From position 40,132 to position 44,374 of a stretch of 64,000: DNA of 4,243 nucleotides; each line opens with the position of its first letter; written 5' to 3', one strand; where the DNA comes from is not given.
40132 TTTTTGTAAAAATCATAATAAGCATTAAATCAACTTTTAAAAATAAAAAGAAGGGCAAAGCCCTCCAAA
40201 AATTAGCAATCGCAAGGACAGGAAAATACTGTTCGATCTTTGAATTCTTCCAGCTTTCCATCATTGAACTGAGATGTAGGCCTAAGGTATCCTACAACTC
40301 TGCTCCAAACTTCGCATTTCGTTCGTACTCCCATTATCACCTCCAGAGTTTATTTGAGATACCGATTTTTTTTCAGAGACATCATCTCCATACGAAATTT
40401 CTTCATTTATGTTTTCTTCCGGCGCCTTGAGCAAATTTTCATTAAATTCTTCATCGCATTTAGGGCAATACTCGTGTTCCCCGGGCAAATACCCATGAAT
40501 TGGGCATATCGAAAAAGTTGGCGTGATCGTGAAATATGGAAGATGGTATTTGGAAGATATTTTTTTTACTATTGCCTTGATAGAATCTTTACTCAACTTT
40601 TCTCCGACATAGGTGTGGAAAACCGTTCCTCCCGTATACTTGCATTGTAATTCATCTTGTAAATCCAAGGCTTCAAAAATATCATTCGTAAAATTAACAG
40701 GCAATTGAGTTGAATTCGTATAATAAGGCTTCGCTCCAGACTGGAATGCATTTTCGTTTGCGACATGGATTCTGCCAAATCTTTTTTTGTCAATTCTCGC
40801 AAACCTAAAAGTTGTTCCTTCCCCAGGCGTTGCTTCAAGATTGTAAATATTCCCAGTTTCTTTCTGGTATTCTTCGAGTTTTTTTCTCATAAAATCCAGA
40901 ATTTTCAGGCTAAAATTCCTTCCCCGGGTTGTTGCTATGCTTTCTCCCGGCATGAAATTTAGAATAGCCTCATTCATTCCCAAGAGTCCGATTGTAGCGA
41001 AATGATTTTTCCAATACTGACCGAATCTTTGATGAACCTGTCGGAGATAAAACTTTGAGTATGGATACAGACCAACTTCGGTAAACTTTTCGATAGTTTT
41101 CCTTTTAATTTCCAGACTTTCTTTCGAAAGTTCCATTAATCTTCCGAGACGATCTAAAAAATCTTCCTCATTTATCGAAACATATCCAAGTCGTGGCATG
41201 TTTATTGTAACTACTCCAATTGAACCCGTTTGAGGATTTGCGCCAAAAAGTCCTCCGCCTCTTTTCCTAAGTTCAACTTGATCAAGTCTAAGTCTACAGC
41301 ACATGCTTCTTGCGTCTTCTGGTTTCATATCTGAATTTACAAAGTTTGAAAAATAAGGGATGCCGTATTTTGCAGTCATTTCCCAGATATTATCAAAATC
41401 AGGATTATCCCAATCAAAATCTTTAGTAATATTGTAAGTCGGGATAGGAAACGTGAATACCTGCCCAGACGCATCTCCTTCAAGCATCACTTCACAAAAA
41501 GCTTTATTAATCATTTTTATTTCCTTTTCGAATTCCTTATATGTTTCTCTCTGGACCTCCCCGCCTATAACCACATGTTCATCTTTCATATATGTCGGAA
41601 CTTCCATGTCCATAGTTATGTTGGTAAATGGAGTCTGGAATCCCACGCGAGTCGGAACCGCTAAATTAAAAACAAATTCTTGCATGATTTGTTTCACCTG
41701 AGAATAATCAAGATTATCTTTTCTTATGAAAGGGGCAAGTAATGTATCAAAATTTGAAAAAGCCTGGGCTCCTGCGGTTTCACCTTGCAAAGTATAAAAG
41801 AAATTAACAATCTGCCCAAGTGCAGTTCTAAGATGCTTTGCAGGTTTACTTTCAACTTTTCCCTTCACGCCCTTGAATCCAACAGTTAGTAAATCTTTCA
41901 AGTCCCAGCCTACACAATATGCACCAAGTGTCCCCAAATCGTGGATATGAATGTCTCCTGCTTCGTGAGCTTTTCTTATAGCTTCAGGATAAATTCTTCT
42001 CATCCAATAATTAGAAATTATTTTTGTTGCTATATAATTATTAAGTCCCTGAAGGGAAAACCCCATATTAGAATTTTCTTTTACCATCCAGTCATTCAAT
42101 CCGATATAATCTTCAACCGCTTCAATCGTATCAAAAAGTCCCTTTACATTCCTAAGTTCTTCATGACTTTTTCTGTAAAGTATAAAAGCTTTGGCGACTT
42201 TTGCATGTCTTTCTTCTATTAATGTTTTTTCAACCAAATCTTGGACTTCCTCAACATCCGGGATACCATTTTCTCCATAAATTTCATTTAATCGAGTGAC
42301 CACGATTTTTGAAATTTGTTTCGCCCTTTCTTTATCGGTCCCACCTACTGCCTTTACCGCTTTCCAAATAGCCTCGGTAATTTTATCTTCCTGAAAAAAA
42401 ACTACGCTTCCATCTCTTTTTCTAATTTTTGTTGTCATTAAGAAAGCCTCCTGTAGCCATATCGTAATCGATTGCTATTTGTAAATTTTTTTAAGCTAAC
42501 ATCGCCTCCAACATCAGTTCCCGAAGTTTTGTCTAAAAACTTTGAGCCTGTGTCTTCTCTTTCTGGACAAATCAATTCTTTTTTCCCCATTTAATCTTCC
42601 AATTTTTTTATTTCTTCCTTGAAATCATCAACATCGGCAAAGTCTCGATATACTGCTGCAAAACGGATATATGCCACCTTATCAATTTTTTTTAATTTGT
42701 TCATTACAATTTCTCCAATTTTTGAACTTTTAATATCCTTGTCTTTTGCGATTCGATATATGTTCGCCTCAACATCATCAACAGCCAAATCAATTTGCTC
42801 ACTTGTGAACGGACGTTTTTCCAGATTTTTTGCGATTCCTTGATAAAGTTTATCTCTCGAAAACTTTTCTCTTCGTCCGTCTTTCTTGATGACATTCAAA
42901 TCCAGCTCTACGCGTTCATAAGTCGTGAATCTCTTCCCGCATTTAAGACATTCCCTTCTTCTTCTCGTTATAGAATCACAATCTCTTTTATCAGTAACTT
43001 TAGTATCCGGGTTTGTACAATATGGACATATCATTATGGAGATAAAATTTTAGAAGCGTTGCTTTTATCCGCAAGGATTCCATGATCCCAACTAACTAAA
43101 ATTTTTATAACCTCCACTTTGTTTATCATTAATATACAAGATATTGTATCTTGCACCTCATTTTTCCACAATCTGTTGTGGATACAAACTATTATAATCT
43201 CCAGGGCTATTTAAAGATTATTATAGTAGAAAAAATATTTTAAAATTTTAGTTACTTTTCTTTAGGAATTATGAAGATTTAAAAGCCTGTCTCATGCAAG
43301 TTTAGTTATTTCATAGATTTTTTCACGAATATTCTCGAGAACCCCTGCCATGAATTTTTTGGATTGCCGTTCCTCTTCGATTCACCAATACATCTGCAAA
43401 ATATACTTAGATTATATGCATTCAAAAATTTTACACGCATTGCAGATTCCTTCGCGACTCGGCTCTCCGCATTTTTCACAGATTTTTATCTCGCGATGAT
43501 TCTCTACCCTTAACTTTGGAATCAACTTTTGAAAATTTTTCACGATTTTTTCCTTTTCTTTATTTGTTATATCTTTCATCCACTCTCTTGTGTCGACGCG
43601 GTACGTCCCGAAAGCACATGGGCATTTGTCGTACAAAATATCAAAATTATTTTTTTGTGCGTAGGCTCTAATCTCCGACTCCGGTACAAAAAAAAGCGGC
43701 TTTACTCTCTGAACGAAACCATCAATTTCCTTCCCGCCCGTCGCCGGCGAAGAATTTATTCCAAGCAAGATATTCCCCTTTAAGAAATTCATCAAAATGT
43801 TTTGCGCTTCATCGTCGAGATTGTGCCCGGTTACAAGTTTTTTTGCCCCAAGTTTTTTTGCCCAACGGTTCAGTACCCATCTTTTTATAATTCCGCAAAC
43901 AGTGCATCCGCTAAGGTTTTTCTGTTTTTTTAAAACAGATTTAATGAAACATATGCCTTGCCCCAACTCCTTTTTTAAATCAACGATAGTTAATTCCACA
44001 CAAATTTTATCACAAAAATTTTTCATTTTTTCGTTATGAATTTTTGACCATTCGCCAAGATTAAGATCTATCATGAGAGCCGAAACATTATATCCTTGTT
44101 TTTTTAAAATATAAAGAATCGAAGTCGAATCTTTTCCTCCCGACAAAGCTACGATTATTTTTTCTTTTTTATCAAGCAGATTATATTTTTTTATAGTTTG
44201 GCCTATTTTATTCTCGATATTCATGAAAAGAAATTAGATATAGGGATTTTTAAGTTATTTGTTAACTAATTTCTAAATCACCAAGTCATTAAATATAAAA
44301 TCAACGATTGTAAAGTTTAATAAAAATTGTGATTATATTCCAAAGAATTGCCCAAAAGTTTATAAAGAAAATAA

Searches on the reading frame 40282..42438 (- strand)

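Call 74: search_protein_families(library=pfam, proteins=[window:40282-42438:-], max_evalue=0.001)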
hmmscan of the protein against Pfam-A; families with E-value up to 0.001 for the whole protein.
window:40282-42438:- (718 aa): 2 families
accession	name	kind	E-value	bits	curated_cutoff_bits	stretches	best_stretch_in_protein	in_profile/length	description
PF13597.11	NRDD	-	7.5e-182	606.3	26.2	1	121-663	1-529/562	Anaerobic ribonucleoside-triphosphate reductase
PF03477.21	ATP-cone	-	1e-19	71.3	25.8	1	4-94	2-88/88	ATP cone domain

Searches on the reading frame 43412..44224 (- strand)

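Call 74: search_protein_families(library=pfam, proteins=[window:43412-44224:-], max_evalue=0.001)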
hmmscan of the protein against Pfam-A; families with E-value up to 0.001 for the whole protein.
window:43412-44224:- (270 aa): 5 families
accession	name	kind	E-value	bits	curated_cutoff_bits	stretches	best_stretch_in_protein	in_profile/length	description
PF01171.26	ATP_bind_3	-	3.2e-18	66.5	27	1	22-199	1-166/182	PP-loop family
PF03054.22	tRNA_Me_trans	-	7e-09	36.1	20.6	1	22-136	2-128/202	tRNA methyl transferase HUP domain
PF06508.19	QueC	-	1.6e-08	34.8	22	1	22-96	1-75/210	Queuosine biosynthesis protein QueC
PF00764.25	Arginosuc_synth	-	3.1e-06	27.7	27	1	22-95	1-73/162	Arginosuccinate synthase N-terminal HUP domain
PF02568.20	ThiI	-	7.4e-05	22.9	20.5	1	21-146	4-128/197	Thiamine biosynthesis protein (ThiI)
